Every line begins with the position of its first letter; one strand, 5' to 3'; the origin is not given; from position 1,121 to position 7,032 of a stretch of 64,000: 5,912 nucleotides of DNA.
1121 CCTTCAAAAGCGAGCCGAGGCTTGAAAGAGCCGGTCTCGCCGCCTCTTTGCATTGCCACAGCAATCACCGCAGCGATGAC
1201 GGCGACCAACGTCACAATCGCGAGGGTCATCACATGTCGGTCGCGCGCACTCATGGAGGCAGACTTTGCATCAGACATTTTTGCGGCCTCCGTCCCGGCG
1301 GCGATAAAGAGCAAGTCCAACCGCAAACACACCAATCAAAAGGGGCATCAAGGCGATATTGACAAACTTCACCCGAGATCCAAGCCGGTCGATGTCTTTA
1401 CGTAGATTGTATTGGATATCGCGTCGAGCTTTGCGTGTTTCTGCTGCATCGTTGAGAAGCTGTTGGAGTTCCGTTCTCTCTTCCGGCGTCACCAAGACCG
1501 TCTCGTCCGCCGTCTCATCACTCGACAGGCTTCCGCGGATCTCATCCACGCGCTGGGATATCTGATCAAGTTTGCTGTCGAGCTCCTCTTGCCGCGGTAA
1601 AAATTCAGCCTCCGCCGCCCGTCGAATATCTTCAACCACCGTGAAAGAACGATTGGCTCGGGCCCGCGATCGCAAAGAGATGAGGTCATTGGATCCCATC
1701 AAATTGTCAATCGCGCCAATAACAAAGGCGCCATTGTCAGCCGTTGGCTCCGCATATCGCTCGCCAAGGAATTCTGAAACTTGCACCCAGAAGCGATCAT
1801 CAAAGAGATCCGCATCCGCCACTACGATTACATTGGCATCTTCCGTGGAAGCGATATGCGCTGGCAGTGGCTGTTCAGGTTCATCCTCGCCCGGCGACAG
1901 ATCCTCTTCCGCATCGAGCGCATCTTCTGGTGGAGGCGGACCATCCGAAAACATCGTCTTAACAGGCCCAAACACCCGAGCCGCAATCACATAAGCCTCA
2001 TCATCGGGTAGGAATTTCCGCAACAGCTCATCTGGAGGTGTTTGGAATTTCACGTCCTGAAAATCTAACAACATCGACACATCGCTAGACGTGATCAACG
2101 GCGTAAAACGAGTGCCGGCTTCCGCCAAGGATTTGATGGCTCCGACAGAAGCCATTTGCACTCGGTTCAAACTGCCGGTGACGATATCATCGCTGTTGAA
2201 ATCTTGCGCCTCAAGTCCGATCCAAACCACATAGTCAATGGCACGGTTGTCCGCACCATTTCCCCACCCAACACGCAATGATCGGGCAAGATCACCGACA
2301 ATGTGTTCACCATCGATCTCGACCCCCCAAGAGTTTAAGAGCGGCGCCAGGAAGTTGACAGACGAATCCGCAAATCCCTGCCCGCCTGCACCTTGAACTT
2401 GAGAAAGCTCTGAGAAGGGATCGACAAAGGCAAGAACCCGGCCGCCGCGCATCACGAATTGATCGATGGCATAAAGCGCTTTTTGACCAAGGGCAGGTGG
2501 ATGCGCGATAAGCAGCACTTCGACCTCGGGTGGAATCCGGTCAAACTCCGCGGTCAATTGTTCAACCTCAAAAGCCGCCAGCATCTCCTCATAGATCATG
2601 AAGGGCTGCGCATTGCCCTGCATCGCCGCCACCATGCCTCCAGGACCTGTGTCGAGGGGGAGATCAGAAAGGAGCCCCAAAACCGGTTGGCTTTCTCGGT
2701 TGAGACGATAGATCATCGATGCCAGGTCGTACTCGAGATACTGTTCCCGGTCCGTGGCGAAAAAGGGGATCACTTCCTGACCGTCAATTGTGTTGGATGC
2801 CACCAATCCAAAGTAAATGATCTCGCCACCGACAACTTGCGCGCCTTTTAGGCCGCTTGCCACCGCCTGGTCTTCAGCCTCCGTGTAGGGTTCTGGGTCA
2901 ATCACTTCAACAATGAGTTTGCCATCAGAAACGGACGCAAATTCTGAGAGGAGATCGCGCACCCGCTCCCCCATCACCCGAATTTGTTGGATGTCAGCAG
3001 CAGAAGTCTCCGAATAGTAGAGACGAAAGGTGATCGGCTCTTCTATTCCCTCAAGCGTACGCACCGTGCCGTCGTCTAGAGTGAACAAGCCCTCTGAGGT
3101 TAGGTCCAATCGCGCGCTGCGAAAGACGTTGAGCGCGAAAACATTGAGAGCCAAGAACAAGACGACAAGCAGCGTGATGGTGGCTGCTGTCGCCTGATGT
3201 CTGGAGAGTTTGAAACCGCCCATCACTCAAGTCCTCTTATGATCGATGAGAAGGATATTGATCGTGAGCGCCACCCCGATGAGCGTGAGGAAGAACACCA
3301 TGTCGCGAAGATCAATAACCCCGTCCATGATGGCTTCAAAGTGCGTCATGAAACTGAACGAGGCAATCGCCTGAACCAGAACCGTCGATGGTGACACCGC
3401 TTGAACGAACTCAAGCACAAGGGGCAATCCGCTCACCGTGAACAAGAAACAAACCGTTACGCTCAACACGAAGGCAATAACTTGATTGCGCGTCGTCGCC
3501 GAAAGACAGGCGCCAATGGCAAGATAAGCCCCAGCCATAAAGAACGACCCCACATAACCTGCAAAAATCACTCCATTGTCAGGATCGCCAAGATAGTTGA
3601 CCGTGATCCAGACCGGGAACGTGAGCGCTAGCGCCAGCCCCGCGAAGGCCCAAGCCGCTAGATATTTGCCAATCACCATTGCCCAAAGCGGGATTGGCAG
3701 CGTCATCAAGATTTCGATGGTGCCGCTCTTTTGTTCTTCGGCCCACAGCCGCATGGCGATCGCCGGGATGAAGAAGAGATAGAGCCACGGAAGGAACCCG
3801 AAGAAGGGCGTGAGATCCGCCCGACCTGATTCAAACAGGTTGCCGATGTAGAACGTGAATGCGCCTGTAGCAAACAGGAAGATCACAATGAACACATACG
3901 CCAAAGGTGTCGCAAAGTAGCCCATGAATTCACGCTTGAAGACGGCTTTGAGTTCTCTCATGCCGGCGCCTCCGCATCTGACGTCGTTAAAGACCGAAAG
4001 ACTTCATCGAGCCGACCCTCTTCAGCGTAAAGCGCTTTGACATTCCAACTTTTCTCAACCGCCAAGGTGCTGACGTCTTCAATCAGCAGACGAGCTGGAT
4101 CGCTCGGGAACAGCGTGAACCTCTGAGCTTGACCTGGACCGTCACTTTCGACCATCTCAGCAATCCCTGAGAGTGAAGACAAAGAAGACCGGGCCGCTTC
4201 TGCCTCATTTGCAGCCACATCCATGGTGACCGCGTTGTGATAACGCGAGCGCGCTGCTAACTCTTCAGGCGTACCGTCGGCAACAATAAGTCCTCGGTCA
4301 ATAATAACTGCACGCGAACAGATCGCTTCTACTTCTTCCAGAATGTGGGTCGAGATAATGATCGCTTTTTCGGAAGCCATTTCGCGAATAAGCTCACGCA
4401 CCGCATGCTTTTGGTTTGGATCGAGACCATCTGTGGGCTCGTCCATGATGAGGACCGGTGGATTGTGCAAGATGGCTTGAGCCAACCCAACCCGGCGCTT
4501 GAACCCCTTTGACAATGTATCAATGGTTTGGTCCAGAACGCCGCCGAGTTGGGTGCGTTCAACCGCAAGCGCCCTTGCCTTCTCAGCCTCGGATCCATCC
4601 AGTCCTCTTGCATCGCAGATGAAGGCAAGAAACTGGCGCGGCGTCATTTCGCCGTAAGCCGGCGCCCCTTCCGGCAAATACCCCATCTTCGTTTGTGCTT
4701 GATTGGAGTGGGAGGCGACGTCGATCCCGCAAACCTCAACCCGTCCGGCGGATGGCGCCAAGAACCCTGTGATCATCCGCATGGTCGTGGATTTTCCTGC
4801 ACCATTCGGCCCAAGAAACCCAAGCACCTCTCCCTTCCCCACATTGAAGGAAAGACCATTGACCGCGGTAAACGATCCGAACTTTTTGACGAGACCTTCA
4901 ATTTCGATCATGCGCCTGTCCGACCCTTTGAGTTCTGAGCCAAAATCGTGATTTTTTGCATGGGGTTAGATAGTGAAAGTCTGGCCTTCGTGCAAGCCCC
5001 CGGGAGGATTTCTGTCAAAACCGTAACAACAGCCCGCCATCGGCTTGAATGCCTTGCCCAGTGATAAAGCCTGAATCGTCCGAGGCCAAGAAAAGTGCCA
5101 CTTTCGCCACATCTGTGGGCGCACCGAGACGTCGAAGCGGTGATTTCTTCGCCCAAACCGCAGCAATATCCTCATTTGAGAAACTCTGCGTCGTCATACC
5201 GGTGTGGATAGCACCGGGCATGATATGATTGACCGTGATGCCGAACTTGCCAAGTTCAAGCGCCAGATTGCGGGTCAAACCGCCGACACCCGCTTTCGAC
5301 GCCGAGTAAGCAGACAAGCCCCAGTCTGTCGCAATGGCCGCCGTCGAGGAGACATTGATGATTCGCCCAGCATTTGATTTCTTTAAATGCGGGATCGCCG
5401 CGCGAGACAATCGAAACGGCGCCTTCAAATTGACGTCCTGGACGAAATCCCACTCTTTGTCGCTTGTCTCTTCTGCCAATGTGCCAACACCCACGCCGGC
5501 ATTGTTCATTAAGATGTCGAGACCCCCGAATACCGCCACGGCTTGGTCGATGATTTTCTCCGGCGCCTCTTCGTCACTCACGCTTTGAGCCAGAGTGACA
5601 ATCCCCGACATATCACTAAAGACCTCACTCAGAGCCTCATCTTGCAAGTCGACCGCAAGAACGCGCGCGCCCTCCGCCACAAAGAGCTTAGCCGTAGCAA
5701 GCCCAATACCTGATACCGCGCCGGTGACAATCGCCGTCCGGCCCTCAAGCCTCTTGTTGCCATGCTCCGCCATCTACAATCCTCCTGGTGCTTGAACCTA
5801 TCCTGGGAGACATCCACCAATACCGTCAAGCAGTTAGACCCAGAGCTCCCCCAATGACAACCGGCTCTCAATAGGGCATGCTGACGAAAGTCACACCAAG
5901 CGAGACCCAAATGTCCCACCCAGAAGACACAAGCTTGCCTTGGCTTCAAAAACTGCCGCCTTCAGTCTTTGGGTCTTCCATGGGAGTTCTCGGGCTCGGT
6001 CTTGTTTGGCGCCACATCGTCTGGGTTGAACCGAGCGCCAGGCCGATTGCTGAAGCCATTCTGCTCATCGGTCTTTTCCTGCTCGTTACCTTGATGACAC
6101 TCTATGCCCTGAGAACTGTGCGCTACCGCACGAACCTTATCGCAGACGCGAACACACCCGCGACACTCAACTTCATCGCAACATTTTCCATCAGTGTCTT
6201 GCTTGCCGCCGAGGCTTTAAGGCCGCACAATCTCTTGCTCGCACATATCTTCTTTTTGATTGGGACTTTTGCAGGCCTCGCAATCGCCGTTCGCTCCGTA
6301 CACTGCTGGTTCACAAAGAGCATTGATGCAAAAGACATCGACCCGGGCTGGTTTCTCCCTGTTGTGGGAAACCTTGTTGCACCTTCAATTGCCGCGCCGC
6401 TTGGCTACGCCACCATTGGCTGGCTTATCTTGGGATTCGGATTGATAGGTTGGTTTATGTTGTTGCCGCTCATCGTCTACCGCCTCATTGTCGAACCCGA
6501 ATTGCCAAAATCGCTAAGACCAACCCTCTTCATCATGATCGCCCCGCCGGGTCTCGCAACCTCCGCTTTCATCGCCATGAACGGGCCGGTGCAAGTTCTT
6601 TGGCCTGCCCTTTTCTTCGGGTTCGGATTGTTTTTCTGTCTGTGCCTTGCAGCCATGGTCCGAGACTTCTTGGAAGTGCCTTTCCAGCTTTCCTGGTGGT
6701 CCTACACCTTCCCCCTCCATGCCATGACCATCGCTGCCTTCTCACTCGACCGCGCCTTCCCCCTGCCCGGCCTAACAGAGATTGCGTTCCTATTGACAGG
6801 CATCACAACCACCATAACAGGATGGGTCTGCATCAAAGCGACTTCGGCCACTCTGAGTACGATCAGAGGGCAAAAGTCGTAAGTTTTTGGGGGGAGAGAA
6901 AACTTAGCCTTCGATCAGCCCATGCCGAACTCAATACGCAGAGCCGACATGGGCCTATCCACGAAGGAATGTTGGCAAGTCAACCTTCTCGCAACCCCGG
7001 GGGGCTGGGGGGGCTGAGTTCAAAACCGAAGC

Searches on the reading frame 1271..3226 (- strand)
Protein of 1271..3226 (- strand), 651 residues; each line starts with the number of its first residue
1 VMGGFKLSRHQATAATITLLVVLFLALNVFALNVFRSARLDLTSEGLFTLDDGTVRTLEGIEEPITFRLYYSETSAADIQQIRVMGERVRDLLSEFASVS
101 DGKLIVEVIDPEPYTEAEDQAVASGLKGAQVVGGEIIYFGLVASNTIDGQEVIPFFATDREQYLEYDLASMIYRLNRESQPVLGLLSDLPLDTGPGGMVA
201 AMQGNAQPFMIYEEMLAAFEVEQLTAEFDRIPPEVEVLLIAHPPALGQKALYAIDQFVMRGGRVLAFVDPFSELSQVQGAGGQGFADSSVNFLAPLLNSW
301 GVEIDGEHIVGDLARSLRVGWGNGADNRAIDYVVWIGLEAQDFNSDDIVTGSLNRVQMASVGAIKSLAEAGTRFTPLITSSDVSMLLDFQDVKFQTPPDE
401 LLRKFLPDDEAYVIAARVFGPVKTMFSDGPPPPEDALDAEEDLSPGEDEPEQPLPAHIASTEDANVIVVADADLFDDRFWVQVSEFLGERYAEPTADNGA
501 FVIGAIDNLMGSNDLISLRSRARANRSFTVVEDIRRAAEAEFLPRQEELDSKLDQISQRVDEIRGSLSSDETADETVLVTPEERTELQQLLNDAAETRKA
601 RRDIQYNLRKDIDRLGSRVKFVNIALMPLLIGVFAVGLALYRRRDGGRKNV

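Call 67: search_protein_families(library=pfam, proteins=[window:1271-3226:-], max_evalue=0.0001)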
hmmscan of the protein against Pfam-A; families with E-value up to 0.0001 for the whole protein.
window:1271-3226:- (651 aa): 2 families
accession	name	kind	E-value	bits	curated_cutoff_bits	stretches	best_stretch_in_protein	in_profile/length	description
PF09822.16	ABC_transp_aux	-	6.4e-57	193.4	34.7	1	181-504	2-287/288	ABC-type uncharacterized transport system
PF23357.1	DUF7088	-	4.9e-19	68.9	27.8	1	45-143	2-104/105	Domain of unknown function (DUF7088)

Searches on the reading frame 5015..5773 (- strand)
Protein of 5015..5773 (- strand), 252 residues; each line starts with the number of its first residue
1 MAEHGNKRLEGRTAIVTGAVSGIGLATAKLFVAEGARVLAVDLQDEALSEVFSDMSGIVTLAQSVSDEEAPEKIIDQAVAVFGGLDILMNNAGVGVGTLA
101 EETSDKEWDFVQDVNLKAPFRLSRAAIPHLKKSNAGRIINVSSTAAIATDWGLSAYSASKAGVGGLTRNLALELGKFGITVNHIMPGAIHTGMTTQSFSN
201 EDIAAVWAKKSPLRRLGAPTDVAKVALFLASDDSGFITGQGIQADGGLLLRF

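Call 67: search_protein_families(library=pfam, proteins=[window:5015-5773:-], max_evalue=0.0001)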
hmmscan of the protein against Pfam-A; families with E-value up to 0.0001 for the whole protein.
window:5015-5773:- (252 aa): 4 families
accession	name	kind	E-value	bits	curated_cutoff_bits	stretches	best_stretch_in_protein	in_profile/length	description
PF13561.12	adh_short_C2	-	2.5e-62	211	27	1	18-248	1-235/236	Enoyl-(Acyl carrier protein) reductase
PF00106.31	adh_short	-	3.8e-54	183.6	26.6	1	13-201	2-194/195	short chain dehydrogenase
PF23441.1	SDR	-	2.8e-09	37.2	27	1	13-250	9-257/258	SDR-like rossmann domain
PF08659.16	KR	-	2.3e-08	34.6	22.6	1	13-167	2-160/180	KR domain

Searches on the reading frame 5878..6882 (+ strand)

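Call 67: search_protein_families(library=pfam, proteins=[window:5878-6882:+], max_evalue=0.0001)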
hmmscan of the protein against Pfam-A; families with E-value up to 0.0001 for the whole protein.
window:5878-6882:+ (334 aa): 1 family
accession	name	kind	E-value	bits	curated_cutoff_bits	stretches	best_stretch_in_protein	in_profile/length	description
PF03595.22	SLAC1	-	1.1e-52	179.7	27.9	1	26-319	2-328/331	Voltage-dependent anion channel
